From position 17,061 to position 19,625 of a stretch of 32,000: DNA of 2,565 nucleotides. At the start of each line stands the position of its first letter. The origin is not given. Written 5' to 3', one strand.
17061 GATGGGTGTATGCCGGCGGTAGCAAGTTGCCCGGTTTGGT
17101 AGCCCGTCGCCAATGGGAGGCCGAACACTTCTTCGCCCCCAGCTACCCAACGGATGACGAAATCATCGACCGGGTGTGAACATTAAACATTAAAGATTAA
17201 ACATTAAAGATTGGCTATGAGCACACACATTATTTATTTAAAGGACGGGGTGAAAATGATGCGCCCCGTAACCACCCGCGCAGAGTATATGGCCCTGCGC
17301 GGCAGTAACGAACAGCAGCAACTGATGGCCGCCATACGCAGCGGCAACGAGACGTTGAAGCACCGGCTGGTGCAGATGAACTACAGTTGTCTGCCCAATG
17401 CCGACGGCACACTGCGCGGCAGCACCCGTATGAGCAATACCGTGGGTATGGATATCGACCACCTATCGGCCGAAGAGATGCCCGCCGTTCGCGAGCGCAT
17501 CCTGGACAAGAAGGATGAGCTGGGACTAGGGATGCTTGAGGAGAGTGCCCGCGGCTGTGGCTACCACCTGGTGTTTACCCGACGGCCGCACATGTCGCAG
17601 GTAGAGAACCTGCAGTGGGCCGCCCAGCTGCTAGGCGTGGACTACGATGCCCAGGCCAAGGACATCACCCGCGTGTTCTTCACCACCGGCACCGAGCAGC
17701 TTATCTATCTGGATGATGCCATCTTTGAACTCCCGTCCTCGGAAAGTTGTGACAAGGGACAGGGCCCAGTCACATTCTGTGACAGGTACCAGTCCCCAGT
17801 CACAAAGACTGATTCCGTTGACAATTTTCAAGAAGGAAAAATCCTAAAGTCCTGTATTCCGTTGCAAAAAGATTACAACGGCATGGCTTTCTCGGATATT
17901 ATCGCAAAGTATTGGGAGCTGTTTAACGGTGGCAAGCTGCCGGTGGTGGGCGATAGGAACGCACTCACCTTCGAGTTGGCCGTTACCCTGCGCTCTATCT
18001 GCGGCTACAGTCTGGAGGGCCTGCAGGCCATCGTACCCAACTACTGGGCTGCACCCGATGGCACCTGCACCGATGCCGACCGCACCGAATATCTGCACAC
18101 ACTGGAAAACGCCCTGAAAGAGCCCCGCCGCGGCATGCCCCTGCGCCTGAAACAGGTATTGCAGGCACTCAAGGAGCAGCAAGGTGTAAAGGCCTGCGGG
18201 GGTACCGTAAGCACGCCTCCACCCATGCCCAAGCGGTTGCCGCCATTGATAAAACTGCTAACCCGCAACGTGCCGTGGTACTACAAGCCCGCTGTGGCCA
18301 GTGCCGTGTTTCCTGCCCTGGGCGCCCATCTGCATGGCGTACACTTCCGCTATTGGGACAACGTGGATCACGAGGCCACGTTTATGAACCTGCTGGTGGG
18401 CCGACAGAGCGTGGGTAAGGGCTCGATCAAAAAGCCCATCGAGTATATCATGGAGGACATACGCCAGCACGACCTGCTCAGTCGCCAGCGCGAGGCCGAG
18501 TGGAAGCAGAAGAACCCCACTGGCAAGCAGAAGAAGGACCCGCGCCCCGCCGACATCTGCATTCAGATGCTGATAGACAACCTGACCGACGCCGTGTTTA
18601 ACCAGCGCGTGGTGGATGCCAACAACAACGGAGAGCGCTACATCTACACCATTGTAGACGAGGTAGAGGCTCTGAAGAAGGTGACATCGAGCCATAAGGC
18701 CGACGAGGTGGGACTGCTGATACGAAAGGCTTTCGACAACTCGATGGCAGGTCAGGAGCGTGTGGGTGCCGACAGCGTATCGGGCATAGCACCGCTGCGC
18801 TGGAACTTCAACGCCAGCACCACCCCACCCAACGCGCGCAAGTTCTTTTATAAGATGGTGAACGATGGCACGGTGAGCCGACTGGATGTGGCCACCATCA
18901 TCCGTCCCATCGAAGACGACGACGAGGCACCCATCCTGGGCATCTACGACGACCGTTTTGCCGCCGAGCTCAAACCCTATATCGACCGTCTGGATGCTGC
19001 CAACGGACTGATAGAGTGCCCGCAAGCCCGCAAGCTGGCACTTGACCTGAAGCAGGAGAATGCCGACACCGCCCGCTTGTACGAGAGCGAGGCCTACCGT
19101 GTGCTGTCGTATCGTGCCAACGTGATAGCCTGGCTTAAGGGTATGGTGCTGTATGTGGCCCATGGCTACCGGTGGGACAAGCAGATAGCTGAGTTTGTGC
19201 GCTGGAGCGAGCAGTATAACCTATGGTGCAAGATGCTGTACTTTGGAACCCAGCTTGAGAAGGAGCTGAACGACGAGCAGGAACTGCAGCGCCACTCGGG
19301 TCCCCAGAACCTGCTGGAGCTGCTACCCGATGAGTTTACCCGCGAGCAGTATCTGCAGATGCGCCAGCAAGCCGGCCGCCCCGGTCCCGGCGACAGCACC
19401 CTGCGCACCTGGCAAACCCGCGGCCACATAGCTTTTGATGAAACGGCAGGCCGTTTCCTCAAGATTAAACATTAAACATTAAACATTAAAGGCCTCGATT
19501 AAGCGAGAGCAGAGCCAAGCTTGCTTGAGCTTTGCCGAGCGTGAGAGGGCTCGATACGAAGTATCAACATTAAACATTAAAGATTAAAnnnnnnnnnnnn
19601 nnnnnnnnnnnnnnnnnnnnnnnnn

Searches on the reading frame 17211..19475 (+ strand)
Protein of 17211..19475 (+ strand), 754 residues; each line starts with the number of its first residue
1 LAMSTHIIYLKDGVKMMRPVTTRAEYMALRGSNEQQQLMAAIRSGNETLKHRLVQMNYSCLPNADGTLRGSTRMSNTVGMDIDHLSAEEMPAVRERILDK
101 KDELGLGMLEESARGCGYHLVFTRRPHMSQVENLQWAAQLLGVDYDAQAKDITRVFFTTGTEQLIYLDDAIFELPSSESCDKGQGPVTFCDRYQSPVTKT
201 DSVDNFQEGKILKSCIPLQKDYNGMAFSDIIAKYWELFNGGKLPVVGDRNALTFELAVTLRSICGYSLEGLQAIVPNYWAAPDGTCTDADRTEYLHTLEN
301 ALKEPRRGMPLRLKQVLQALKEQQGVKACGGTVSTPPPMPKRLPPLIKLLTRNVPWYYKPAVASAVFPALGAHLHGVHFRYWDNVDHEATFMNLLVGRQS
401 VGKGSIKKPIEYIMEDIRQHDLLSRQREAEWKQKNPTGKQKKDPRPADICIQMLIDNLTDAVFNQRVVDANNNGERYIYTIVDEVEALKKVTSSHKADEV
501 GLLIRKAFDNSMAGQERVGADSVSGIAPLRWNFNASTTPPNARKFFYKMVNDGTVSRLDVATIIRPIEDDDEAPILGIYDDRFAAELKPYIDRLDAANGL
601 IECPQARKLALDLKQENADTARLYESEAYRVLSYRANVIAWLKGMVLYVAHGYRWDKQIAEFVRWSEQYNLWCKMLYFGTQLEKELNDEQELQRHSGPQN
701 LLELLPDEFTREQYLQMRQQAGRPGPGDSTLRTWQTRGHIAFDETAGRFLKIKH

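Call 10: search_protein_families(library=pfam, proteins=[window:17211-19475:+], max_evalue=0.01)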
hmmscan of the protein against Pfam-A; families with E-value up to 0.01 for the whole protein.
window:17211-19475:+ (754 aa): 1 family
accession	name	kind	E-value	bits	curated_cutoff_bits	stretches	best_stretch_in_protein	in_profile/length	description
PF08800.15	BT4734-like_N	-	0.00076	20.1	22.4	0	72-164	25-132/134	BT4734-like, N-terminal domain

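Call 81: search_protein_families(library=ncbifam, proteins=[window:17211-19475:+], max_evalue=0.001)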
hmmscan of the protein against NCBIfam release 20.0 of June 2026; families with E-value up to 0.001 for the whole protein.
window:17211-19475:+ (754 aa): 0 families

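Call 105: search_protein_families(library=padloc, proteins=[window:17211-19475:+], max_evalue=0.001)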
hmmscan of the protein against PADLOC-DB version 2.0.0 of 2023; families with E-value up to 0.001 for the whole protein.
window:17211-19475:+ (754 aa): 1 family
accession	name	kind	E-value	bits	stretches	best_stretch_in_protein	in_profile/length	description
PDLC01618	PrimPol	-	4.3e-05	21.8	1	72-159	25-115/121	"CAS-I,CAS-II,CAS-III,CAS-IV,CAS-V,CAS-VI; associated"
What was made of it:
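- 17211..19475 (+): BT4734-like AEP primase fused to a DUF3987-type helicase-like region; the only gene present in every downstream operon. Pfam and PADLOC PrimPol hits (calls 10, 105).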
